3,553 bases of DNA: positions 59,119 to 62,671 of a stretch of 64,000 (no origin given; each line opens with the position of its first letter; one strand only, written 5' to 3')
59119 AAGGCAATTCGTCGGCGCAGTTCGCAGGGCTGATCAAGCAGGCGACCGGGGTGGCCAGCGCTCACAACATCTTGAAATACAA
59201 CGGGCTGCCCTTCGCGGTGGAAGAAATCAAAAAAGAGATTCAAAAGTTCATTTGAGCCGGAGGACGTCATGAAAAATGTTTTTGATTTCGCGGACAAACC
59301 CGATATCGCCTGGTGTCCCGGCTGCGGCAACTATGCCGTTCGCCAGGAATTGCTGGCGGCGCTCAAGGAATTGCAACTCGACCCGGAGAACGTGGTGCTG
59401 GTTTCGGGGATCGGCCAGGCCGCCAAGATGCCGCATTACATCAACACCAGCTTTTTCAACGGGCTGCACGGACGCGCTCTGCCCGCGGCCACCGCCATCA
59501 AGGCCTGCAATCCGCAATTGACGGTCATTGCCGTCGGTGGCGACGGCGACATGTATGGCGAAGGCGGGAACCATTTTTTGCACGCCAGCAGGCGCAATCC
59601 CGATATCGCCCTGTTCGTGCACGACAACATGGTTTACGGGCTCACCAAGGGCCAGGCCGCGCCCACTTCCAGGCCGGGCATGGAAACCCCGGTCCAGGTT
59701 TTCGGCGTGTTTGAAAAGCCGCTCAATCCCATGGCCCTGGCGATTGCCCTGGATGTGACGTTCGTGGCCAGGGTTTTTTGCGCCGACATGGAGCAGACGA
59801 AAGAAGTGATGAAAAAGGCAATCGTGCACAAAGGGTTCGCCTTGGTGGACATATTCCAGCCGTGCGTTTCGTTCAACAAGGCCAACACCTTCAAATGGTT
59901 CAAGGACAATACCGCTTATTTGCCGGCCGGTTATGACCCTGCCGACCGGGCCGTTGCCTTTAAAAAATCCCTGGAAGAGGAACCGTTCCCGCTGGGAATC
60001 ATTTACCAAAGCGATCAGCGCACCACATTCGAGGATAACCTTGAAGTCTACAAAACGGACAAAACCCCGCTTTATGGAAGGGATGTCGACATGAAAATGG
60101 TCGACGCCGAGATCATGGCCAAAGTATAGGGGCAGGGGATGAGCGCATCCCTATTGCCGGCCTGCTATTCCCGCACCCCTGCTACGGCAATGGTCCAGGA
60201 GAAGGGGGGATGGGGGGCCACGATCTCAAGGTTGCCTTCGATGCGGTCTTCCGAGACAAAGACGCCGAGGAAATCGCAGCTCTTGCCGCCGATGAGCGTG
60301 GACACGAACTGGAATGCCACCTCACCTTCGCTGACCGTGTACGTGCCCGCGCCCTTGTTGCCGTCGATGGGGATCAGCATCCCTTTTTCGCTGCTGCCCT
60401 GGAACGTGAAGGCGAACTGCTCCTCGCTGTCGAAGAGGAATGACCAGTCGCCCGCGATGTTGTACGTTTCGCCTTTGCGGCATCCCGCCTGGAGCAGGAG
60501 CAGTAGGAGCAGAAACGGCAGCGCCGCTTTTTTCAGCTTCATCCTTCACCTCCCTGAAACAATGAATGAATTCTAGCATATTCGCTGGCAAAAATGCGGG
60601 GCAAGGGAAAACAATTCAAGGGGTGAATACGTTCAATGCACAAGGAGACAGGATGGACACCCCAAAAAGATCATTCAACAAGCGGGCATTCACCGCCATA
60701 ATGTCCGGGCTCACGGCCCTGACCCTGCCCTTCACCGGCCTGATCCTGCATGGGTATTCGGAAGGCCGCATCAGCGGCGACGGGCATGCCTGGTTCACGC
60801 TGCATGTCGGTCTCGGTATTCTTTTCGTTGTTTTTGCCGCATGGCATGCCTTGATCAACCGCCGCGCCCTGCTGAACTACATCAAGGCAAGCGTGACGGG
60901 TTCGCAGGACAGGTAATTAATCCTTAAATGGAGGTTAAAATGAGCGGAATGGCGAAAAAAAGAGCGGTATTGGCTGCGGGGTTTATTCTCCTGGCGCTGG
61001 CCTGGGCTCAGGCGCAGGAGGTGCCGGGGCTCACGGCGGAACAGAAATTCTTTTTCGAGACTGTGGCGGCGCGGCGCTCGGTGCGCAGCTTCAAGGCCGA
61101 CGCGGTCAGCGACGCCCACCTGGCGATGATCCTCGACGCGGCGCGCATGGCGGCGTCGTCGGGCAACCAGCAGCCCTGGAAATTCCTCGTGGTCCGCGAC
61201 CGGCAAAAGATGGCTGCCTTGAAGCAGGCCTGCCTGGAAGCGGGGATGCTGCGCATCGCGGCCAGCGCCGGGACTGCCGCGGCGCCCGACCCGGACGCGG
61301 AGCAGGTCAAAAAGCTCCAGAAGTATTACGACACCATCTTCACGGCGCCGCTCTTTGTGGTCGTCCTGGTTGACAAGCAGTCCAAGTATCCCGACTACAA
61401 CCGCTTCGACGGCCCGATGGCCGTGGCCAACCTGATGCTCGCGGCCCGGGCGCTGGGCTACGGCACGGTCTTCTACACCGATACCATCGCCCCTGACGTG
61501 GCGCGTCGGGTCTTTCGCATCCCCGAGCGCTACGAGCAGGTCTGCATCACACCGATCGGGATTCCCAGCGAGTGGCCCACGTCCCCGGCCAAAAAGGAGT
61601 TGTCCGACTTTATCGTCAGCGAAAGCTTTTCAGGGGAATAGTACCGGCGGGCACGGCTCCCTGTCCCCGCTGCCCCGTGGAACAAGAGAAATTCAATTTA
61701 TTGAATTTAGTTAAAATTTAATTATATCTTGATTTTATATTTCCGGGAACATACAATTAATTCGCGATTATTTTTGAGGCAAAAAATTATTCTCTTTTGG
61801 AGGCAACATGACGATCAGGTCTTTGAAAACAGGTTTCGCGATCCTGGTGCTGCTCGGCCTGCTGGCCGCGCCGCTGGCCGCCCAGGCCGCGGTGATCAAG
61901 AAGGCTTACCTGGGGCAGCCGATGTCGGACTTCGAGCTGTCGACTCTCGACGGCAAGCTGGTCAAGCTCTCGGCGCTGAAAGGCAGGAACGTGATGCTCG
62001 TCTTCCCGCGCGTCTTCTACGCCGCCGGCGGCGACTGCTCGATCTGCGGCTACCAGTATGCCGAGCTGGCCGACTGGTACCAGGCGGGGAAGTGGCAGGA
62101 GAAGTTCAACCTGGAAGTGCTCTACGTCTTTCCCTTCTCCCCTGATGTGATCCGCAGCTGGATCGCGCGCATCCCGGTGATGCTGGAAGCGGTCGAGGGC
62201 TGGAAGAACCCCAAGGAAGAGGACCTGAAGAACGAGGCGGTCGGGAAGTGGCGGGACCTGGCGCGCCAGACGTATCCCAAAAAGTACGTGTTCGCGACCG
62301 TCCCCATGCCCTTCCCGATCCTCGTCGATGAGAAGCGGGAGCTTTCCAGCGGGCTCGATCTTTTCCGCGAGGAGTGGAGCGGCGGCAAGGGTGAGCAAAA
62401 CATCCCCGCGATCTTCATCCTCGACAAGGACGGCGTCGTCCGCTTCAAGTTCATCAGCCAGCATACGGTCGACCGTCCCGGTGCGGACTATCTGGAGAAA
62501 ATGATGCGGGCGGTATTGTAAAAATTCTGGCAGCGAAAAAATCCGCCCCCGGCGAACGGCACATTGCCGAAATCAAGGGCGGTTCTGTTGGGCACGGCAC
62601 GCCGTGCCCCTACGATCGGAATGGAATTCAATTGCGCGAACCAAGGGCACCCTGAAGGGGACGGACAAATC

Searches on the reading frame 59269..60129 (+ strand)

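Call 27: search_protein_families(library=pfam, proteins=[window:59269-60129:+], max_evalue=0.001)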
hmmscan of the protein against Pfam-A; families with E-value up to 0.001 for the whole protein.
window:59269-60129:+ (286 aa): 2 families
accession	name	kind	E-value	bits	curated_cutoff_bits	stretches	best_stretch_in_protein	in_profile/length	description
PF02775.26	TPP_enzyme_C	-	8.1e-30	104.1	21.9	1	51-195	15-151/151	Thiamine pyrophosphate enzyme, C-terminal TPP binding domain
PF12367.13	PFO_beta_C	-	8.8e-24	83.8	24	1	199-262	1-65/66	Pyruvate ferredoxin oxidoreductase beta subunit C terminal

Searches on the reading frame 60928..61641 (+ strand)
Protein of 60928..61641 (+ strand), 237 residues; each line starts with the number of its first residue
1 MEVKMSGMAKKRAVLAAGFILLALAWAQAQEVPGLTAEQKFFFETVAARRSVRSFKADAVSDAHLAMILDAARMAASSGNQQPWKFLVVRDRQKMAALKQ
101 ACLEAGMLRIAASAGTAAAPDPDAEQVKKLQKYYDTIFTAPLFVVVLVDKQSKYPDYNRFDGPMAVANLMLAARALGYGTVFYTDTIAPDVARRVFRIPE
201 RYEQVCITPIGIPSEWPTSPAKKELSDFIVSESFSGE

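Call 27: search_protein_families(library=pfam, proteins=[window:60928-61641:+], max_evalue=0.001)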
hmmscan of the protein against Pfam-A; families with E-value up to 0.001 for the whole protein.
window:60928-61641:+ (237 aa): 2 families
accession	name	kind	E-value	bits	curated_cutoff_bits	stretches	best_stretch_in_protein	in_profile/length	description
PF00881.29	Nitroreductase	-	2.8e-29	102.9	23.5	1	47-211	2-166/167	Nitroreductase family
PF14512.11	TM1586_NiRdase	-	1e-08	35.6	27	0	65-93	160-188/215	Putative TM nitroreductase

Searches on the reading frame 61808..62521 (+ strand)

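Call 27: search_protein_families(library=pfam, proteins=[window:61808-62521:+], max_evalue=0.001)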
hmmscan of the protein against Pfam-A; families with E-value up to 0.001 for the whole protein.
window:61808-62521:+ (237 aa): 2 families
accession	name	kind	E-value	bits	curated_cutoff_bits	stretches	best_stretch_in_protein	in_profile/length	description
PF00578.27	AhpC-TSA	-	4.8e-15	56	26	1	36-213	2-123/124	AhpC/TSA family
PF08534.16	Redoxin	-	1.8e-07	31.5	26.6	0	36-80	3-44/148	Redoxin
